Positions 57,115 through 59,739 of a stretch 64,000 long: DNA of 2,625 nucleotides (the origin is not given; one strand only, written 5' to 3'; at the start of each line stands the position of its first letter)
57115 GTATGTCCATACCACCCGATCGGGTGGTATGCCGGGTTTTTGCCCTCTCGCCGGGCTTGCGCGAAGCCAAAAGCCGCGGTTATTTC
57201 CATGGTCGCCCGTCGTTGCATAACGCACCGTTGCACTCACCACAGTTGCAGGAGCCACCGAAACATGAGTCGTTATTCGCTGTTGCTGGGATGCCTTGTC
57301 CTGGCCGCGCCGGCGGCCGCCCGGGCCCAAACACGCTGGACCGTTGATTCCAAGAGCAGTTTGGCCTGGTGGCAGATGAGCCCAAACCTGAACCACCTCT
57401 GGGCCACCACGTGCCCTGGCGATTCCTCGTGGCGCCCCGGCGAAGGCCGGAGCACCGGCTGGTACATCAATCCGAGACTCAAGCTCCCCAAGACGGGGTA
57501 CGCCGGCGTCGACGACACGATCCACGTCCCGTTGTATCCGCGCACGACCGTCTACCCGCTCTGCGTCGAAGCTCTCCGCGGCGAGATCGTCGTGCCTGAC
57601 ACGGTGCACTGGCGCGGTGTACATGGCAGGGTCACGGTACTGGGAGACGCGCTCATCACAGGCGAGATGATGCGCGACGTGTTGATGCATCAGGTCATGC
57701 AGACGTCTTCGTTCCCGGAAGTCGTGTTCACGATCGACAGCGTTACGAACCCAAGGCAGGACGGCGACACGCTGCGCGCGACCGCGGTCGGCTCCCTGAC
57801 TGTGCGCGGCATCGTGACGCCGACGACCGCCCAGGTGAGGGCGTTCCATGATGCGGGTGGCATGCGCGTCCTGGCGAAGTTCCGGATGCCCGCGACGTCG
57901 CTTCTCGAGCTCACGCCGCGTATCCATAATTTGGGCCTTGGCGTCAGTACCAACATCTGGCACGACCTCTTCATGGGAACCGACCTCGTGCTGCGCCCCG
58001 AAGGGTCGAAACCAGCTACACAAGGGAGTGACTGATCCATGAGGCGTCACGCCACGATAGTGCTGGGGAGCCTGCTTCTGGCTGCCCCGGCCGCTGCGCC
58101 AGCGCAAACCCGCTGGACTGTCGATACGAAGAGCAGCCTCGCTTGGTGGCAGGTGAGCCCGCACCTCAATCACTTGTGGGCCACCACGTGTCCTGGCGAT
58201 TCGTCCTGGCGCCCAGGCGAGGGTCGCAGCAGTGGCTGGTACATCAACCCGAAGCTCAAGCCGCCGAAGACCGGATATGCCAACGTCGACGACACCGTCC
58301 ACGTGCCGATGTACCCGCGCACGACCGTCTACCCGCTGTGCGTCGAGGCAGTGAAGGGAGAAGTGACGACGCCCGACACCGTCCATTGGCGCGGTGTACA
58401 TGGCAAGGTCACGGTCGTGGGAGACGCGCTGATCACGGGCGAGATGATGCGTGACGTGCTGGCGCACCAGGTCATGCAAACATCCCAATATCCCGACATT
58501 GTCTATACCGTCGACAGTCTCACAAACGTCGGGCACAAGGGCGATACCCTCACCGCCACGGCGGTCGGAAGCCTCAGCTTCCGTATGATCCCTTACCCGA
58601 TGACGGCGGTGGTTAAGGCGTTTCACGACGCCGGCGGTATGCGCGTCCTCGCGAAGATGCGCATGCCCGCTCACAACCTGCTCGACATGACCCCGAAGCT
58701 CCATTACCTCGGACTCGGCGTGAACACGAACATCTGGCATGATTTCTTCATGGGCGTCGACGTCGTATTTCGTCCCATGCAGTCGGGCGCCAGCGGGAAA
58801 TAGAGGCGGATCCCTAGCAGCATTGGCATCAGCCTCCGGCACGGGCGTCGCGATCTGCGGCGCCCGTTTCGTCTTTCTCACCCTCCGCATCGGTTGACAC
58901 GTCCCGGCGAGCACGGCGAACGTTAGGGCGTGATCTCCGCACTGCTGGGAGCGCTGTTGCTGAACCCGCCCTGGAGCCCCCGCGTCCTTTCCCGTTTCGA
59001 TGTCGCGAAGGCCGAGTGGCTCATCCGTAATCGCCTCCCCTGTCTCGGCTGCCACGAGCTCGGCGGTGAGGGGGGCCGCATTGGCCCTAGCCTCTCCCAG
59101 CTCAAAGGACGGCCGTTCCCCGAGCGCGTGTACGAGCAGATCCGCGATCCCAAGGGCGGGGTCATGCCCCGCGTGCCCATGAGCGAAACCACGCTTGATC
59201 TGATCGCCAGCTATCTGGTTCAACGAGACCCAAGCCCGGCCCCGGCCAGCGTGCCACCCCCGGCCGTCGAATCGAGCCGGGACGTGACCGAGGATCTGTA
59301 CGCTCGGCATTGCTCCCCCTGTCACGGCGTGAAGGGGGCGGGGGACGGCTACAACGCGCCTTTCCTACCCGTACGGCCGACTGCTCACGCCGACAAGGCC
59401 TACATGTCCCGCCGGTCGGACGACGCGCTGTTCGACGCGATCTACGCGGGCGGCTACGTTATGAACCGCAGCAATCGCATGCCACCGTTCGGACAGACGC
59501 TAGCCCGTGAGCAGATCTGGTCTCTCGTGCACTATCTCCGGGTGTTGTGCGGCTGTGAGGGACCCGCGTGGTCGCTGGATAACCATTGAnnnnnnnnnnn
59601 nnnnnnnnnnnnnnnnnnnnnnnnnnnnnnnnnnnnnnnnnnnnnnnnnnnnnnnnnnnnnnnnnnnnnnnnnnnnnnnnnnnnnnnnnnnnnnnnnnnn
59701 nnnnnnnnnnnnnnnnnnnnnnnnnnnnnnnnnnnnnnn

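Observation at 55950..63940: Candidate undescribed periplasmic redox/lipid-handling locus: three modified YceI-like proteins, CHRD-like protein, dihaem and octahaem-TPR cytochromes, bracketed by inverted paralogous lipoproteins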

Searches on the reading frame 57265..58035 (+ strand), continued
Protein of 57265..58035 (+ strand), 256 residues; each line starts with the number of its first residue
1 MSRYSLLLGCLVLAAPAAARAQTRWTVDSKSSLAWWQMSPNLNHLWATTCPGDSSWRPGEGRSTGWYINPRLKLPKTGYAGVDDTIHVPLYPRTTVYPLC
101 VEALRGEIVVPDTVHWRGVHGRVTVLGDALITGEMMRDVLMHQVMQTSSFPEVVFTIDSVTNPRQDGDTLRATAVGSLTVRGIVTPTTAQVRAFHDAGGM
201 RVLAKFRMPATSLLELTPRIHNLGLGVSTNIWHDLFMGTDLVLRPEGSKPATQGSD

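Call 17: find_related_loci(query=A1, collection=metagenome_contigs, flank=10000)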
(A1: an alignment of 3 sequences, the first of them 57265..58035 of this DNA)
Query A1 (256 aa) in metagenome_contigs; peptide patterns used: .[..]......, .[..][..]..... (x = any residue, [..] = any of these).
300 stretches matched a pattern; 222 encode a relative of the query (tblastn E <= 1e-3); the best 80 are kept; 79 distinct loci.
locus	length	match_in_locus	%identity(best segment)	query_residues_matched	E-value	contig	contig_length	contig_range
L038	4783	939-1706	86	1-256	3e-154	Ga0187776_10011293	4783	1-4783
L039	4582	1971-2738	85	1-256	8e-154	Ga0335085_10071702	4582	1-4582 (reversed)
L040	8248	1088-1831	77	1-248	7e-134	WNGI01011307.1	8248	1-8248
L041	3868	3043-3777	71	1-245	1e-126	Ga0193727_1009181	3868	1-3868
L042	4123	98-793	76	22-253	9e-124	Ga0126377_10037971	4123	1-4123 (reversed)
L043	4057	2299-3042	69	1-248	3e-123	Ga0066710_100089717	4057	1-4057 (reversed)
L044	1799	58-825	67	1-256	5e-128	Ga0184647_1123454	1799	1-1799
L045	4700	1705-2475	66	1-256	7e-120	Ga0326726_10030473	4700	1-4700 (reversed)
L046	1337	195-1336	65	1-256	9e-127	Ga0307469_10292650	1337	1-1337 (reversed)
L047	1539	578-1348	64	1-256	4e-123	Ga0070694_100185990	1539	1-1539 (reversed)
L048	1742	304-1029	66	7-248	2e-115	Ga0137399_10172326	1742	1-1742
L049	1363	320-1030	64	7-245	4e-115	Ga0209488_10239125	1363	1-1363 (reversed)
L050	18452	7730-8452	65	5-246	4e-106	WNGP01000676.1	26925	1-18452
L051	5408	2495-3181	67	22-250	1e-105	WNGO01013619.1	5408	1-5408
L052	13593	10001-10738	64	4-248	1e-105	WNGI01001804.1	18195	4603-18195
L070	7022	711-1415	63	12-246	4e-101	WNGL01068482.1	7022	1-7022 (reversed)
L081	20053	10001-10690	62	19-248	3e-98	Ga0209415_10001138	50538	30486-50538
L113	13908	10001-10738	57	6-249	4e-88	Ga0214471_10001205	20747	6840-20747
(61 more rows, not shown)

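Call 25: search_protein_families(library=pfam, max_evalue=1, proteins=[L034:17294-18598:-, L033:15772-17049:-, L031:8054-8689:+, L034:18709-19071:-, L033:8266-8766:-, L031:4216-5328:-, L031:5325-6692:-, L031:6799-7116:-])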
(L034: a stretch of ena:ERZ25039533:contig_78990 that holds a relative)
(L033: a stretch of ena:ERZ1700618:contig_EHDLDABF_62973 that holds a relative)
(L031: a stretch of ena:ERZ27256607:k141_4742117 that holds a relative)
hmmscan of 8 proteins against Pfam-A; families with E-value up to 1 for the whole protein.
L034:17294-18598:- (434 aa): 1 family
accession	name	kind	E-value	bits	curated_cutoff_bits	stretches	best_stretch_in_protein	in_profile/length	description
PF24029.1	DUF7340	-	0.16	12.3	27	1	27-46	32-51/62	Domain of unknown function (DUF7340)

L033:15772-17049:- (425 aa): 1 family
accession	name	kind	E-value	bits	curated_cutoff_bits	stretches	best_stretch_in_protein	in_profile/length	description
PF24029.1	DUF7340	-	0.14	12.4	27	1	18-37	32-51/62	Domain of unknown function (DUF7340)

L031:8054-8689:+ (211 aa): 0 families

L034:18709-19071:- (120 aa): 4 families
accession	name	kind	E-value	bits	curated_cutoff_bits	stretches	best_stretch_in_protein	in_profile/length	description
PF00034.26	Cytochrom_C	-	9.2e-11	43.4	21.3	1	29-116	1-87/90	Cytochrome c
PF13442.11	Cytochrome_CBB3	-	1.6e-06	28.8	27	1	28-114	2-67/68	Cytochrome C oxidase, cbb3-type, subunit III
PF14495.11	Cytochrom_C550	-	0.00037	20.6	27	1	24-115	21-119/136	Cytochrome c-550 domain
PF02433.20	FixO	-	0.0013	18.8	29.6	1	51-81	100-130/219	Cytochrome C oxidase, mono-heme subunit/FixO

L033:8266-8766:- (166 aa): 1 family
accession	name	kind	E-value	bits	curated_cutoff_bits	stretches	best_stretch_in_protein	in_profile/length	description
PF19415.4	Astro_1A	-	0.23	11.6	27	1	6-124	77-194/244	Astrovirus transmembrane protein 1A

L031:4216-5328:- (370 aa): 0 families

L031:5325-6692:- (455 aa): 11 families
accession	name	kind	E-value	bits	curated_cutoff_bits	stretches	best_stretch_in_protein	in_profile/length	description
PF03783.19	CsgG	-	3.1e-05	23.8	20.8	1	178-243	32-96/210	Curli production assembly/transport component CsgG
PF13428.12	TPR_14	-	0.00018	22.3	23.5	1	100-133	10-43/44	Tetratricopeptide repeat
PF13174.12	TPR_6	-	0.00074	20.5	26.3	1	97-123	6-32/33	Tetratricopeptide repeat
PF07719.23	TPR_2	-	0.001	19.5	27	1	323-348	8-33/34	Tetratricopeptide repeat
PF24575.1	TPR_Slam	-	0.0035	18.2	35.2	1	315-354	46-85/104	Surface lipoprotein assembly modifier, N-terminal TPR repeats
PF00515.34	TPR_1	-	0.012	15.9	27.8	0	323-349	8-34/34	Tetratricopeptide repeat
PF14559.12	TPR_19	-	0.029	15.1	25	2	74-133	8-67/68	Tetratricopeptide repeat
PF13432.12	TPR_16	-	0.078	13.9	32.7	0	103-142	9-46/65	Tetratricopeptide repeat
PF13371.12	TPR_9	-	0.19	12.2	35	1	69-131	7-69/73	Tetratricopeptide repeat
PF23557.1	TPR_leprecan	-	0.27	11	27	1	318-375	4-61/310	Leprecan family TPR-like repeat region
PF14863.12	Alkyl_sulf_dimr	-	0.74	10.7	26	1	325-370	78-123/139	Alkyl sulfatase dimerisation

L031:6799-7116:- (105 aa): 2 families
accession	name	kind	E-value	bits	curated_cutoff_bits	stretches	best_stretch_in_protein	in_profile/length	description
PF12968.13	DUF3856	-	0.12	12.8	27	1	42-92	70-120/143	Domain of Unknown Function (DUF3856)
PF01446.23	Rep_1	-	0.15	11.9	33.2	1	33-87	150-202/253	Replication protein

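Call 26: search_protein_families(library=ncbifam, max_evalue=1, proteins=[L034:17294-18598:-, L033:15772-17049:-, L031:8054-8689:+, L034:18709-19071:-, L033:8266-8766:-, L031:4216-5328:-, L031:5325-6692:-, L031:6799-7116:-])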
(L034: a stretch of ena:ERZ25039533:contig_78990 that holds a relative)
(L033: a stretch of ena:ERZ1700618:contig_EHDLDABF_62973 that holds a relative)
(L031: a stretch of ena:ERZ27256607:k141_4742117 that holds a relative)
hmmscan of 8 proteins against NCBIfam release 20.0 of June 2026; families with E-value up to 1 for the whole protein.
L034:17294-18598:- (434 aa): 0 families

L033:15772-17049:- (425 aa): 0 families

L031:8054-8689:+ (211 aa): 2 families
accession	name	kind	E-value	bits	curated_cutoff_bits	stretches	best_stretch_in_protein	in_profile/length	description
TIGR04275.1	beta_prop_Msarc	repeat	0.017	14.9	85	1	52-71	10-29/40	beta-propeller repeat protein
TIGR04565.1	OMP_myx_plus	subfamily_domain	0.053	13.5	60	1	95-182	56-140/161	outer membrane beta-barrel domain-containing protein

L034:18709-19071:- (120 aa): 14 families
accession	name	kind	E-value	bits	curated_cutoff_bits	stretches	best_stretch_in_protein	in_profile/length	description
TIGR02603.1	CxxCH_TIGR02603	domain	3.6e-08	33.5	68.15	1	28-82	2-56/134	putative heme-binding domain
NF043008.1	Cyt550_Brdyrhiz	equivalog_domain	1.1e-06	28.8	240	1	5-66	2-64/131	cytochrome c-550 CycA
NF011055.0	PRK14487.1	subfamily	1.7e-05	24.4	218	1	51-83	106-138/212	cbb3-type cytochrome c oxidase subunit II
TIGR04485.1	thiosulf_SoxX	equivalog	4e-05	24.2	61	1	41-116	5-76/78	sulfur oxidation c-type cytochrome SoxX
NF045930.1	Cytc6PetJCyano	equivalog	7.9e-05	22.6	135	1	10-53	9-51/110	cytochrome c6 PetJ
TIGR00781.1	ccoO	equivalog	0.00056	19.7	200.65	1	51-82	100-131/232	cytochrome-c oxidase, cbb3-type subunit II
NF040971.1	cytc_ExtS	equivalog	0.00092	18.5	100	1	20-80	69-130/262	selenite/tellurite reduction operon c-type cytochrome lipoprotein ExtS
NF045773.1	cytochro_C550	exception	0.0014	18.5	125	1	26-76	46-95/118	cytochrome c550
NF050122.1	bc1_QcrC_actin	exception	0.0023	17.3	200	1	21-62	33-74/253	cytochrome bc1 complex diheme cytochrome c subunit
NF045774.1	cytochro_C551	exception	0.0045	16.9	118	1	25-76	35-85/110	cytochrome c551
TIGR03045.1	PS_II_C550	equivalog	0.0056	16.4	177.75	1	25-114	47-143/159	photosystem II cytochrome c-550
NF049874.1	PdsA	exception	0.011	15.6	330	0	26-49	116-139/198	periplasmic diheme shuttle PdsA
NF011054.0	PRK14486.1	equivalog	0.013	15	447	0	51-85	101-135/294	putative bifunctional cbb3-type cytochrome c oxidase subunit II/cytochrome c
NF040606.1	CytoC_perox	subfamily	0.041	13.1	150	1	26-99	295-353/524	di-heme-cytochrome C peroxidase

L033:8266-8766:- (166 aa): 0 families

L031:4216-5328:- (370 aa): 0 families

L031:5325-6692:- (455 aa): 7 families
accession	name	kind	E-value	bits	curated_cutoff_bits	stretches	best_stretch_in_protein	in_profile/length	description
TIGR02917.1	PEP_TPR_lipo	equivalog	9.9e-08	30.3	312.2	1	50-155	560-667/899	XrtA/PEP-CTERM system TPR-repeat protein PrsT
NF040959.1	MamA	equivalog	0.0016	17.9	200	1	50-121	64-135/204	magnetosome protein MamA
TIGR04510.1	mod_pep_cyc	subfamily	0.0073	14.8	400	1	310-364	392-446/814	putative peptide modification system cyclase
TIGR03302.1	OM_YfiO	subfamily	0.02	14.4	81.4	1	319-357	36-74/239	outer membrane protein assembly factor BamD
NF033762.1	social_mot_Tgl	equivalog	0.11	11.8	225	0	316-355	31-70/252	social motility TPR repeat lipoprotein Tgl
NF052230.1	T9SS_PorE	exception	0.29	9.3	600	0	326-368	101-143/648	PorE family type IX secretion system protein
TIGR02795.1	tol_pal_ybgF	equivalog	0.37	11.4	90.1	0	320-356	6-42/119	tol-pal system protein YbgF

L031:6799-7116:- (105 aa): 0 families

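Call 35: predict_structure(alignment_id=A2)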
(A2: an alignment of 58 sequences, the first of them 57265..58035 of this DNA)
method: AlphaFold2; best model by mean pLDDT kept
length: 256 residues; sequences in the alignment: 58
mean_pLDDT: 76.9   pTM: 0.74
mean pLDDT of the five models: 76.9, 76.2, 75.2, 74.8, 73.6
residues with pLDDT >= 90: 83; 70-90: 96; 50-70: 43; < 50: 34
segments of 3 or more residues with pLDDT < 50: 16-19, 59-70, 72-82, 89-91, 253-256
pLDDT, mean of each block of 10 residues (from residue 1): 55 52 86 84 73 64 45 40 51 73 93 88 94 78 88 96 92 95 94 85 90 85 73 86 81 45
secondary structure, 60 per line:
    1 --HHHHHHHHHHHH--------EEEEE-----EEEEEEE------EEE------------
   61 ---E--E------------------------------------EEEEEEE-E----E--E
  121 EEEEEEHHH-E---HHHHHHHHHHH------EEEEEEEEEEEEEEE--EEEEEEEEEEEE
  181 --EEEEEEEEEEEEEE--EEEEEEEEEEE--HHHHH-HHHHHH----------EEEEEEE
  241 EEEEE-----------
elements in order: H3-14 E23-27 E33-39 E46-48 E104-110 E120-126 H135-145 E152-166 E169-180 E183-196 E199-209 H212-216 H218-223 E234-245

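Call 39: fold_search(model_id=the predicted structure, library=pdb)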
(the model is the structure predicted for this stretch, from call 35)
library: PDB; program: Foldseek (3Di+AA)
matches with E <= 10: 529; with E <= 0.001: 17
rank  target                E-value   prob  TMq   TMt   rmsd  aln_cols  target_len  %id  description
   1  1wub                  1.0e-07  1.00  0.42  0.59   8.2       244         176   14  Crystal structure of the polyisoprenoid-binding protein, TT1927b, from Thermus thermophilus HB8 (released 2004-12-21)
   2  1y0g_A                1.4e-07  1.00  0.49  0.71   4.1       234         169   14  CRYSTAL STRUCTURE OF THE ESCHERICHIA COLI YCEI PROTEIN, STRUCTURAL GENOMICS (released 2004-12-21)
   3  3q34_A                3.6e-07  1.00  0.47  0.67   7.0       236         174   13  The crystal structure of YceI-like family protein from Pseudomonas syringae (released 2011-02-23)
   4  7bwl                  3.6e-07  1.00  0.48  0.70   4.9       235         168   13  Structure of antibiotic sequester from Pseudomonas aerurinosa (released 2020-12-02)
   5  5ixh_B                5.6e-07  1.00  0.51  0.77   4.1       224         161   10  Crystal Structure of Burkholderia cenocepacia BcnA (released 2017-03-22)
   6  5ixg_B                7.0e-07  1.00  0.50  0.72   4.4       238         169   10  Crystal Structure of Burkholderia cenocepacia BcnB (released 2017-03-22)
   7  3q34_D                7.0e-07  1.00  0.49  0.69   4.8       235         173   15  The crystal structure of YceI-like family protein from Pseudomonas syringae (released 2011-02-23)
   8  5ixg_A                8.3e-07  1.00  0.46  0.67   4.7       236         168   11  Crystal Structure of Burkholderia cenocepacia BcnB (released 2017-03-22)
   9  5ixh_A                2.1e-06  1.00  0.52  0.81   2.9       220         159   10  Crystal Structure of Burkholderia cenocepacia BcnA (released 2017-03-22)
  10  3q34_B                2.2e-06  1.00  0.46  0.66   5.7       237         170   11  The crystal structure of YceI-like family protein from Pseudomonas syringae (released 2011-02-23)
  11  3q34_C                2.4e-06  1.00  0.46  0.66   5.4       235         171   14  The crystal structure of YceI-like family protein from Pseudomonas syringae (released 2011-02-23)
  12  3hpe_A                6.4e-06  1.00  0.45  0.67   5.1       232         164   10  Crystal structure of yceI (HP1286) from Helicobacter pylori (released 2010-04-14)
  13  5w2d                  7.2e-05  1.00  0.36  0.52   3.9       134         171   15  Crystal structure of mutant CJ YCEI protein (CJ-G34C) for nanotechnology applications (released 2018-01-03)
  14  5w17                  9.1e-05  1.00  0.35  0.49   4.3       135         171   15  Crystal structure of Campylobacter jejuni YCEI protein that crystallizes with large solvent channels for nanotechnology  (released 2018-01-03)
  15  5w2x                  1.0e-04  1.00  0.36  0.51   4.0       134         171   15  Crystal structure of mutant CJ YCEI protein (CJ-N48C) for nanotechnology applications (released 2018-01-03)
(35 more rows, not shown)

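Call 88: search_protein_families(library=pfam, max_evalue=0.001, proteins=[L081:9014-9571:-, L113:3441-5585:-, L029:13383-13988:-, L020:6542-7285:-, L070:1511-1894:-])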
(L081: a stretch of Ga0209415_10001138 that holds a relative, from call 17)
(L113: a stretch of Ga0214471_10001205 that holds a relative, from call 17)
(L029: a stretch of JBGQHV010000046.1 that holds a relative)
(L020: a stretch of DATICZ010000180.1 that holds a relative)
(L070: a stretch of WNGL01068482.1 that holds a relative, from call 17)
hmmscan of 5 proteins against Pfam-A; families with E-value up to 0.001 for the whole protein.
L081:9014-9571:- (185 aa): 1 family
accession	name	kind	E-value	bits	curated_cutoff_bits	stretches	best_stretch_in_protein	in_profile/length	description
PF07452.17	CHRD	-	4.3e-16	60.3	24.1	1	30-178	1-117/117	CHRD domain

L113:3441-5585:- (714 aa): 2 families
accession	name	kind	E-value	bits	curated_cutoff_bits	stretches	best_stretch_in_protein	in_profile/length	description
PF00593.30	TonB_dep_Rec_b-barrel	-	2.6e-34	120.3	27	1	189-649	14-424/436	TonB dependent receptor-like, beta-barrel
PF07715.20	Plug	-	2.3e-22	80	23.9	1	56-164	5-107/107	TonB-dependent Receptor Plug Domain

L029:13383-13988:- (201 aa): 1 family
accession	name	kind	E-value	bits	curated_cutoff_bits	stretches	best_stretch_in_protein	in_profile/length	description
PF13795.12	HupE_UreJ_2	-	9.2e-43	146.1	24.5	1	7-157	1-150/156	HupE / UreJ protein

L020:6542-7285:- (247 aa): 1 family
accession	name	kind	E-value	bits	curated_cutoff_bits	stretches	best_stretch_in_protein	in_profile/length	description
PF14224.11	DUF4331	-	1.1e-36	127.5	27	2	127-247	131-236/421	Domain of unknown function (DUF4331)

L070:1511-1894:- (127 aa): 2 families
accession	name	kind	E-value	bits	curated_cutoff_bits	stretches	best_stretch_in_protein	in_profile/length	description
PF00127.26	Copper-bind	-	1.5e-09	38.6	21.2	1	42-118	11-99/99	Copper binding proteins, plastocyanin/azurin family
PF13473.12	Cupredoxin_1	-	1e-07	32.3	27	1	31-117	18-104/104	Cupredoxin-like domain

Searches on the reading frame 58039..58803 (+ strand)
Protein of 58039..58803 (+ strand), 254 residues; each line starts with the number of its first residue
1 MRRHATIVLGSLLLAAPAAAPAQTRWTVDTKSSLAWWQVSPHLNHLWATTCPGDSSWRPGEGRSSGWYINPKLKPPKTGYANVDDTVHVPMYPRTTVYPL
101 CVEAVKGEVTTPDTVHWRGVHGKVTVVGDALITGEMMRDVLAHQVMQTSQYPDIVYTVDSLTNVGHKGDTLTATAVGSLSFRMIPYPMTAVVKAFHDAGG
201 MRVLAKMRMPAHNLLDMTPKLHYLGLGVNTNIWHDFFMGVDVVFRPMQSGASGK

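Call 3: search_protein_families(library=pfam, max_evalue=1, proteins=[window:58039-58803:+])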
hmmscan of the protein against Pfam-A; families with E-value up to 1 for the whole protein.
window:58039-58803:+ (254 aa): 1 family
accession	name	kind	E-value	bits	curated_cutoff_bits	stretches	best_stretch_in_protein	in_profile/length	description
PF04264.18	YceI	-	0.21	12.4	23.7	1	104-197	28-113/150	YceI-like domain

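Call 4: search_protein_families(library=ncbifam, max_evalue=1, proteins=[window:58039-58803:+])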
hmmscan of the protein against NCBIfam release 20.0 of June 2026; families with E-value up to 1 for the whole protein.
window:58039-58803:+ (254 aa): 0 families

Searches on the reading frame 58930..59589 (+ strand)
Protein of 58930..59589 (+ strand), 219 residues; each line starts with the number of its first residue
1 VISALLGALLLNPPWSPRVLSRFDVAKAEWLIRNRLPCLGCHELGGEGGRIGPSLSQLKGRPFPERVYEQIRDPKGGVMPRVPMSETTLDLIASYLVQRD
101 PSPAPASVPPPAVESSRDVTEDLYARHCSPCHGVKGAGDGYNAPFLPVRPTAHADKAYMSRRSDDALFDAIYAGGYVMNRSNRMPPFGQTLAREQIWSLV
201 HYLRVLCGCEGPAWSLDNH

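Call 3: search_protein_families(library=pfam, max_evalue=1, proteins=[window:58930-59589:+])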
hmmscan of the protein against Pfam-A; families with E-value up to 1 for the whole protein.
window:58930-59589:+ (219 aa): 3 families
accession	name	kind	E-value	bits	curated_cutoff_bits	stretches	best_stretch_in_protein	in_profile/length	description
PF13442.11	Cytochrome_CBB3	-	2.6e-18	66.6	27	2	121-203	7-68/68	Cytochrome C oxidase, cbb3-type, subunit III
PF00034.26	Cytochrom_C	-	5.5e-13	50.5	21.3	2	122-204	6-87/90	Cytochrome c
PF18509.6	MCR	-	0.15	12.1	30.4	0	33-47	15-29/30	Magnetochrome domain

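Call 4: search_protein_families(library=ncbifam, max_evalue=1, proteins=[window:58930-59589:+])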
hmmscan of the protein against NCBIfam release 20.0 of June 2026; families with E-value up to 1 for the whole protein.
window:58930-59589:+ (219 aa): 14 families
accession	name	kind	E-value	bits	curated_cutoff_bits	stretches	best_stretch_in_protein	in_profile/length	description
TIGR04494.1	c550_PedF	equivalog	1e-09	38.4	122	1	116-204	50-128/133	cytochrome c-550 PedF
TIGR04485.1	thiosulf_SoxX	equivalog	1.2e-08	35.5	61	2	38-75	5-46/78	sulfur oxidation c-type cytochrome SoxX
NF011054.0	PRK14486.1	equivalog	2.3e-08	33.9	447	1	121-204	219-288/294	putative bifunctional cbb3-type cytochrome c oxidase subunit II/cytochrome c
NF045773.1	cytochro_C550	exception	3.6e-08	33.4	125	1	37-97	59-117/118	cytochrome c550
NF040971.1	cytc_ExtS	equivalog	3.7e-08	32.9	100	1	34-140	86-195/262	selenite/tellurite reduction operon c-type cytochrome lipoprotein ExtS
TIGR02603.1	CxxCH_TIGR02603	domain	3.9e-08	33.4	68.15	1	33-81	11-57/134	putative heme-binding domain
NF052248.1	SorU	equivalog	1.5e-07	31.6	100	1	38-95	13-71/72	SorU family sulfite dehydrogenase c-type cytochrome subunit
TIGR03872.1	cytochrome_MoxG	equivalog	2.1e-06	27.9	147.8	1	120-206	47-121/133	cytochrome c(L), periplasmic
NF033864.1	cytochrome579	equivalog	2.3e-06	27.5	280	1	125-209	59-141/179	cytochrome 579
NF045774.1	cytochro_C551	exception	5.4e-06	26.3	118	1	37-98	49-108/110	cytochrome c551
TIGR00782.1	ccoP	equivalog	3.2e-05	23.4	179.95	1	110-207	100-193/285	cytochrome-c oxidase, cbb3-type subunit III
NF050122.1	bc1_QcrC_actin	exception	0.002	17.5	200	1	120-140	44-64/253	cytochrome bc1 complex diheme cytochrome c subunit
NF045930.1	Cytc6PetJCyano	equivalog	0.012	15.5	135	1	109-203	20-102/110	cytochrome c6 PetJ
TIGR03806.1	chp_HNE_0200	subfamily_domain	0.16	11.1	313.3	1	27-138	132-231/314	SO2930 family diheme c-type cytochrome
